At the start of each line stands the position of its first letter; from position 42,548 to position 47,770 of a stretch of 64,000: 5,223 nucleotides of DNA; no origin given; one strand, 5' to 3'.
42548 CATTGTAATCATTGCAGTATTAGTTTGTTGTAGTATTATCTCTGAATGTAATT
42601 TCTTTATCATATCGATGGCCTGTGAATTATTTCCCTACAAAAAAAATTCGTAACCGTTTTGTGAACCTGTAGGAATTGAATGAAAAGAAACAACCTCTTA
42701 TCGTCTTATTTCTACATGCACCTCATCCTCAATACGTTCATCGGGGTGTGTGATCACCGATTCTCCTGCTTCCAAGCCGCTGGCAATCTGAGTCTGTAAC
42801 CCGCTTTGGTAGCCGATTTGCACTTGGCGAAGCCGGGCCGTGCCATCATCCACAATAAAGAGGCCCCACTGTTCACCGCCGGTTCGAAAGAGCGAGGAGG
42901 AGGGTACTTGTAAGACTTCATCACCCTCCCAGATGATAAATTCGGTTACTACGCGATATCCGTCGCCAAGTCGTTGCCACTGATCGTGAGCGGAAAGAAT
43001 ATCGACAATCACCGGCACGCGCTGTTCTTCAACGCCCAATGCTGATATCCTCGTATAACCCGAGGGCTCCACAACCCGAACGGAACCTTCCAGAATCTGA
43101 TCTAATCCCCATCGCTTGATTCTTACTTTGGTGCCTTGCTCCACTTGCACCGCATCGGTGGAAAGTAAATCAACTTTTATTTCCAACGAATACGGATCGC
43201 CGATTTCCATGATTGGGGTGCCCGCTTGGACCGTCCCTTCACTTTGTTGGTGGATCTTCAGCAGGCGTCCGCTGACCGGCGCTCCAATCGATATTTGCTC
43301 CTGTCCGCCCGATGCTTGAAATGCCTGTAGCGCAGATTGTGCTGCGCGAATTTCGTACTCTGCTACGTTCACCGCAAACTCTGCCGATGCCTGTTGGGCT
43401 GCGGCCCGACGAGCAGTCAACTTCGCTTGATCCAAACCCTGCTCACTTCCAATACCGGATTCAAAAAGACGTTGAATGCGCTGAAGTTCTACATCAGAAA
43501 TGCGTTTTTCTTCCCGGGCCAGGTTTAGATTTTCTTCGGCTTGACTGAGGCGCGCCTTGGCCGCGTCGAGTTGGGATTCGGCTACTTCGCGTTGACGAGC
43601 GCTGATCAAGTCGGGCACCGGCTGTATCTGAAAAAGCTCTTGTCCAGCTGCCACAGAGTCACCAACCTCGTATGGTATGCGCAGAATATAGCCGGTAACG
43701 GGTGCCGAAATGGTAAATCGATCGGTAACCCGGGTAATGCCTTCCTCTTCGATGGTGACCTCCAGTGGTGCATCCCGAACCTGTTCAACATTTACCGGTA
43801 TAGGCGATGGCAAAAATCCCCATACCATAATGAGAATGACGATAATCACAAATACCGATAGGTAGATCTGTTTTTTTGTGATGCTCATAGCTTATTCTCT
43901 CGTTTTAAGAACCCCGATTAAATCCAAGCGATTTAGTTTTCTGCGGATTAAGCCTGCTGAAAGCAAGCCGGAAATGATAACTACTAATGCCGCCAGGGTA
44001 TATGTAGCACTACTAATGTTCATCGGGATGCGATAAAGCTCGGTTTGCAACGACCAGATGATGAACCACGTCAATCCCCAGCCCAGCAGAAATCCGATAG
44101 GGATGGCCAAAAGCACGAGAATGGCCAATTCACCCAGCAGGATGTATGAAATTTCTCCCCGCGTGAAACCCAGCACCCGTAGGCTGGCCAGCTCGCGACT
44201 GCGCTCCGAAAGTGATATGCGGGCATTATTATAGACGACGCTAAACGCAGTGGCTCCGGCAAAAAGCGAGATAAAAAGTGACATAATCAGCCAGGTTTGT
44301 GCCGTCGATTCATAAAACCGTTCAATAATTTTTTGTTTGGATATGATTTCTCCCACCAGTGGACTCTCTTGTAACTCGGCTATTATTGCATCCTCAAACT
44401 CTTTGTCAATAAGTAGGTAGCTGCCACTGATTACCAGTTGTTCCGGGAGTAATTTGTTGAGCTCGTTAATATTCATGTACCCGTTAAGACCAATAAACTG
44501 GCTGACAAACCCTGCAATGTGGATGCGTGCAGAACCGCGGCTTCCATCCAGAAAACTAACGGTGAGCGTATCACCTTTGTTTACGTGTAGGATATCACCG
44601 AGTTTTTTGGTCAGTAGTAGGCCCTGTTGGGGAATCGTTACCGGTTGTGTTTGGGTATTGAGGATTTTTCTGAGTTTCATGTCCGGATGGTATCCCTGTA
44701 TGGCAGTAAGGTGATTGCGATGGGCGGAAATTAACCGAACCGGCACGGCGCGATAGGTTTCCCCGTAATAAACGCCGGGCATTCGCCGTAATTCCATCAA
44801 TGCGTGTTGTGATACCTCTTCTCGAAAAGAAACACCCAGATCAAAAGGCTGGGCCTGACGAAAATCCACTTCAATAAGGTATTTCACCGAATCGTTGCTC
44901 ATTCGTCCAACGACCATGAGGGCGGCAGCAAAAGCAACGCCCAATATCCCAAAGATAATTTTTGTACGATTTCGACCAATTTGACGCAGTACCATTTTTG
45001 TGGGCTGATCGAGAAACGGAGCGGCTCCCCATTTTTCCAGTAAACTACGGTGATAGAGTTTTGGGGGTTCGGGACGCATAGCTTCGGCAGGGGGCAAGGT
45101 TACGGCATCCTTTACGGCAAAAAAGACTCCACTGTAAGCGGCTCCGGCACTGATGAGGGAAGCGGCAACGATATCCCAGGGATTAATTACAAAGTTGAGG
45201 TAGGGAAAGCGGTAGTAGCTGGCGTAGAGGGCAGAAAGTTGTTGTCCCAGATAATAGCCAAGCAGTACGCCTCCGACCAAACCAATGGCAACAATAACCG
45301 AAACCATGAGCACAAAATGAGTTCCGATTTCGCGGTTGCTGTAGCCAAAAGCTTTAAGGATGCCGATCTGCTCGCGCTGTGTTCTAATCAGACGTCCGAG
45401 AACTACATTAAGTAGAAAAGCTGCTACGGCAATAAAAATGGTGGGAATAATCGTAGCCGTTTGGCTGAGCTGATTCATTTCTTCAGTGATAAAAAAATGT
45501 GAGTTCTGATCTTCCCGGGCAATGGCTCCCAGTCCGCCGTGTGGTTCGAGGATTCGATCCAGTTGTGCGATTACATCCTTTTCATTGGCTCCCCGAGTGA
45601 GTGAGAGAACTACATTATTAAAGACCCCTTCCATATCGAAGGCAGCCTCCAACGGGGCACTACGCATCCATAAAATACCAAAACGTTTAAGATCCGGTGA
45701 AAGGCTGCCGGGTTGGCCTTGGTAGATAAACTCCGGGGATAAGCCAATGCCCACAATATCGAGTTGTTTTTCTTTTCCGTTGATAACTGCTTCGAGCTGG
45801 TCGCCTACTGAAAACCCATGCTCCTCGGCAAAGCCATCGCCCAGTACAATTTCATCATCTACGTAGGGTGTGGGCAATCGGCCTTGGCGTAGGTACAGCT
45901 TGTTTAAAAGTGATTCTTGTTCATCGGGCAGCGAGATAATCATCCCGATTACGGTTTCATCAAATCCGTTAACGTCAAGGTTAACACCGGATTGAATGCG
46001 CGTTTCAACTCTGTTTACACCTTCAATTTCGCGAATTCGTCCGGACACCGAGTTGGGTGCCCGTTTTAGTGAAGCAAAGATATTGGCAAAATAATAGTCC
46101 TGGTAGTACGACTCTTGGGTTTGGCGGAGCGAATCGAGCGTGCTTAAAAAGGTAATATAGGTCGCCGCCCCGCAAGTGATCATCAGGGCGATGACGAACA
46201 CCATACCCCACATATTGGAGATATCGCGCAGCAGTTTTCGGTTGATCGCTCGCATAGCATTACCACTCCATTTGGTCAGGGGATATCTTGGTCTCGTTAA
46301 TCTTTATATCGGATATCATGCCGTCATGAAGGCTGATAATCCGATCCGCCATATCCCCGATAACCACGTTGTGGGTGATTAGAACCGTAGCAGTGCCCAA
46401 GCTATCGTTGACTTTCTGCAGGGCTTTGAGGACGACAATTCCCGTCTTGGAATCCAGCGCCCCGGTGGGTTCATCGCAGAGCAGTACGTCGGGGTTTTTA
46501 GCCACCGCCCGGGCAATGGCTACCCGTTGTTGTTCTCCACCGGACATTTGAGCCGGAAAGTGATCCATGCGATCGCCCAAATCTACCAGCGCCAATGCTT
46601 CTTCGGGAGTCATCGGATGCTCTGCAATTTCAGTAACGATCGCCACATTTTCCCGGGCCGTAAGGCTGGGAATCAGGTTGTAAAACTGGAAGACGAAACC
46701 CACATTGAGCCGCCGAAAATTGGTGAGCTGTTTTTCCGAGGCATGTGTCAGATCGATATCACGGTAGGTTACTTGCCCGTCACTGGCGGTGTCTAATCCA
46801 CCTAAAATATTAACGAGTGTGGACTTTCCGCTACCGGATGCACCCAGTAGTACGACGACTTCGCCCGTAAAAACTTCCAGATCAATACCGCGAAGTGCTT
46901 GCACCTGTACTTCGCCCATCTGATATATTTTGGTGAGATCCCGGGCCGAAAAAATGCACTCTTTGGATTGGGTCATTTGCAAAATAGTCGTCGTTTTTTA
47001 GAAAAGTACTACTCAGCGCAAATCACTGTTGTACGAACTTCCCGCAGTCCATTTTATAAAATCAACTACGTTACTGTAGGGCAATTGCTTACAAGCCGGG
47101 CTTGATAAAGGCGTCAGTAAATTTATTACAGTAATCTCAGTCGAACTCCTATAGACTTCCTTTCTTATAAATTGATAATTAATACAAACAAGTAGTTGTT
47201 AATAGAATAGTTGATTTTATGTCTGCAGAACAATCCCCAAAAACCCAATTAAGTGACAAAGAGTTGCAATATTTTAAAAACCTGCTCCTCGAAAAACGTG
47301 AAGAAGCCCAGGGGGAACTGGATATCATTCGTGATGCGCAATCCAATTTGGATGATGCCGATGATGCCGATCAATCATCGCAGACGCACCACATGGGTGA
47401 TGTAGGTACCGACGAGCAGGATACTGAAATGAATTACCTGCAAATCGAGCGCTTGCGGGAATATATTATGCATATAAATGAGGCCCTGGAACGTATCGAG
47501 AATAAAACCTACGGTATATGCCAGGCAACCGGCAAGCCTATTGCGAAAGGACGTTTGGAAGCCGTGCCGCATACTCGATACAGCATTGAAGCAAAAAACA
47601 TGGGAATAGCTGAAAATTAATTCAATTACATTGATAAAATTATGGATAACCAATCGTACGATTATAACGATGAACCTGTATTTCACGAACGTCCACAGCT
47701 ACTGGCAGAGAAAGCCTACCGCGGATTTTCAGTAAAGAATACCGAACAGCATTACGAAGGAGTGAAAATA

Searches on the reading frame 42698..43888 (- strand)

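Call 62: search_protein_families(library=pfam, proteins=[window:42698-43888:-], max_evalue=0.00001)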
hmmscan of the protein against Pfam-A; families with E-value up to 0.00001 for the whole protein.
window:42698-43888:- (396 aa): 4 families
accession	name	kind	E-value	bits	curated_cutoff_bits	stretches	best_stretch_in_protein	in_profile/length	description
PF13437.12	HlyD_3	-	7e-16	59.3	22.2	1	202-297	3-93/106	HlyD family secretion protein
PF16576.10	HlyD_D23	-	1.1e-10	41.6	30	1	59-276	21-187/214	Barrel-sandwich domain of CusB or HlyD membrane-fusion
PF00364.28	Biotin_lipoyl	-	5.4e-08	33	22.1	0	199-229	43-73/73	Biotin-requiring enzyme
PF13533.13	Biotin_lipoyl_2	-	1.1e-06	28.7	29.8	0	59-88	2-31/32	Biotin-lipoyl like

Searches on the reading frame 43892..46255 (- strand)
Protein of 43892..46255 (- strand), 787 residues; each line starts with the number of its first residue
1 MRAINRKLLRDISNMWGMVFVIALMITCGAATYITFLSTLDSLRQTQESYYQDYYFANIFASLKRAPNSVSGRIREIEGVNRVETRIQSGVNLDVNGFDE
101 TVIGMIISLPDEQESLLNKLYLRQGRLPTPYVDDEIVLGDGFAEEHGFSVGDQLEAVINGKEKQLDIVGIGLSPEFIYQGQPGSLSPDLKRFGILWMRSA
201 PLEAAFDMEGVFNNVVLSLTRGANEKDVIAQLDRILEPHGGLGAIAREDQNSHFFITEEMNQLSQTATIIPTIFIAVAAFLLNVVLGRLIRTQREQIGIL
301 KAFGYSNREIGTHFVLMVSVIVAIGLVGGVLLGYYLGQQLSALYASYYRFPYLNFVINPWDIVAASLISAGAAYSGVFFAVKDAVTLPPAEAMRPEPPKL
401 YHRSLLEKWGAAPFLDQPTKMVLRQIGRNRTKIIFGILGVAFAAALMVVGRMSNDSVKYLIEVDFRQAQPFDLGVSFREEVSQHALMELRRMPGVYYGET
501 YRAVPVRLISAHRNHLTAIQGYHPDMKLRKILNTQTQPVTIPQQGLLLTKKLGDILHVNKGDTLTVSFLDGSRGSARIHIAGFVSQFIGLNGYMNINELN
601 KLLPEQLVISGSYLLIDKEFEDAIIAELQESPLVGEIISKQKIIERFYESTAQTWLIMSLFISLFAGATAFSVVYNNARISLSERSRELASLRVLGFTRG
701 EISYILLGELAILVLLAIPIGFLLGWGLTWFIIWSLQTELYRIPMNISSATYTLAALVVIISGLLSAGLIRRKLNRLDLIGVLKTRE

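Call 62: search_protein_families(library=pfam, proteins=[window:43892-46255:-], max_evalue=0.00001)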
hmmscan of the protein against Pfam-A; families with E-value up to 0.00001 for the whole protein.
window:43892-46255:- (787 aa): 2 families
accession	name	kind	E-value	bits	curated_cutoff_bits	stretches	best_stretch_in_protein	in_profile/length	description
PF02687.27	FtsX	-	2.4e-33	115.2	25.5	2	661-777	2-118/120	FtsX-like permease C-terminal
PF12704.14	MacB_PCD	-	3e-08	34.6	27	1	21-234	3-206/207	MacB-like periplasmic core domain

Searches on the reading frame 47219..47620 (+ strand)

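Call 62: search_protein_families(library=pfam, proteins=[window:47219-47620:+], max_evalue=0.00001)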
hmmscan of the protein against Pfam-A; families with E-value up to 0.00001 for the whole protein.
window:47219-47620:+ (133 aa): 1 family
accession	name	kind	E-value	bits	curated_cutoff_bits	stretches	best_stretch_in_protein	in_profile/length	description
PF01258.23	zf-dskA_traR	-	7e-09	36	24.9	1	97-125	2-30/36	Prokaryotic dksA/traR C4-type zinc finger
